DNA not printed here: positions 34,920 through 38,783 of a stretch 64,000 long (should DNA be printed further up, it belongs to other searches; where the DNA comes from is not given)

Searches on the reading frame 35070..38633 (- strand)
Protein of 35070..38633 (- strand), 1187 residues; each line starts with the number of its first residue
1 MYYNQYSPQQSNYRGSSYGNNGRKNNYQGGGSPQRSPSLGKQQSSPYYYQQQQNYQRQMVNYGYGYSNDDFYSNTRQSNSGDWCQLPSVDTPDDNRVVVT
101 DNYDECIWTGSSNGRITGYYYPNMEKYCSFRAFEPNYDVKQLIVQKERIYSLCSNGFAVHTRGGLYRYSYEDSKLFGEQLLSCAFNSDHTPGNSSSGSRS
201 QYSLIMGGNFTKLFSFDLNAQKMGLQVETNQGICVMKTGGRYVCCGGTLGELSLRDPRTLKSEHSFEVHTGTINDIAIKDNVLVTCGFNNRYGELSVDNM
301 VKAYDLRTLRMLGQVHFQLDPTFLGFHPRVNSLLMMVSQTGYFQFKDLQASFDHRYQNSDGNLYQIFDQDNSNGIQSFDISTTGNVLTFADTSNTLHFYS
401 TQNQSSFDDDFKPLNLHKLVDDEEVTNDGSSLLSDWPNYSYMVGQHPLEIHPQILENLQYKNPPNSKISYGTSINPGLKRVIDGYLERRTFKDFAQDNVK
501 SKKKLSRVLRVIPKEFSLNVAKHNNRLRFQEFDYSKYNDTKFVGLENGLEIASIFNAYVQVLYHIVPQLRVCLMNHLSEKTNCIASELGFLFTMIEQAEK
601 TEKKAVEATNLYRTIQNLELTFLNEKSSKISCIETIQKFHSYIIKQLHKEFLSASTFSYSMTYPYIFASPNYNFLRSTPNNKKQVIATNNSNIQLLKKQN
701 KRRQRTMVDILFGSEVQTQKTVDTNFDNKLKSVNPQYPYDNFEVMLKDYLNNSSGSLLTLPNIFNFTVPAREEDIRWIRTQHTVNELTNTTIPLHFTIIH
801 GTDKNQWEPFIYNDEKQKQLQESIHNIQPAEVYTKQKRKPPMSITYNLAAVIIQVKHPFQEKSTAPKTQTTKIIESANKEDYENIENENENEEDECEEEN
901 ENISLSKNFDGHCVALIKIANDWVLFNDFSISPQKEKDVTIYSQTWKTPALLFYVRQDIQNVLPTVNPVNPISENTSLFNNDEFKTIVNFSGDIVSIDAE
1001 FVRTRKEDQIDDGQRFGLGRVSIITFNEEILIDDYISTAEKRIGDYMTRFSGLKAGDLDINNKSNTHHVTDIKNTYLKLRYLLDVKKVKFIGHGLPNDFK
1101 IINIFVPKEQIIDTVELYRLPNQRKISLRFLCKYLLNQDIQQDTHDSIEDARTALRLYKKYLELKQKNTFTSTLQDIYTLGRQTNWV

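Call 26: search_protein_families(library=pfam, proteins=[window:35070-38633:-], max_evalue=0.001)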
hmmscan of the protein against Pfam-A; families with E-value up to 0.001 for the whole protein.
window:35070-38633:- (1187 aa): 5 families
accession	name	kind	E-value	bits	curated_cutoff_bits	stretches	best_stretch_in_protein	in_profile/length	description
PF20770.3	PAN2_N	-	2.1e-37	129.4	26.6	1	99-398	23-299/301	PAN2 N-terminal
PF13423.12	UCH_1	-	1.6e-18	67.9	22.2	1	544-860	2-285/317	Ubiquitin carboxyl-terminal hydrolase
PF00929.31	RNase_T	-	2.8e-12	47.9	24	1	995-1158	1-164/164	Exonuclease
PF23414.1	Beta-prop_EML_2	-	0.00017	21.5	90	0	296-404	17-113/266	Echinoderm microtubule-associated protein second beta-propeller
PF24807.1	WD40_CDC20-Fz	-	0.00021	21.1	200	0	184-281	46-146/292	CDC20/Fizzy WD40 domain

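Call 53: find_homologous_proteins(query=window:35070-38633:-, max_evalue=1e-20)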
Query window:35070-38633:- (1187 aa): 3 proteins with E <= 1e-20 among 4509 candidates.
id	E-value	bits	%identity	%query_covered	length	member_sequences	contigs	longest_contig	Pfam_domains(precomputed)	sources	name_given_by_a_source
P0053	0.0e+0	1990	74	100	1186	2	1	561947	PF00929.32,PF13423.13,PF24807.2,PF20770.3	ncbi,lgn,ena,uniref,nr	ncbi:hypothetical protein FDP41_013115 [Naegleria fowleri]|uniref:Exonuclease domain-containing prot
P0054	0.0e+0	1465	59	94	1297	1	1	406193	PF00929.32,PF20770.3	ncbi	ncbi:hypothetical protein ABK040_014819 [Willaertia magna]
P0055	1.1e-208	714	38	88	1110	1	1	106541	PF00443.36,PF00929.32,PF13423.13,PF20770.3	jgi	jgi:PAB-dependent poly(A)-specific ribonuclease subunit 2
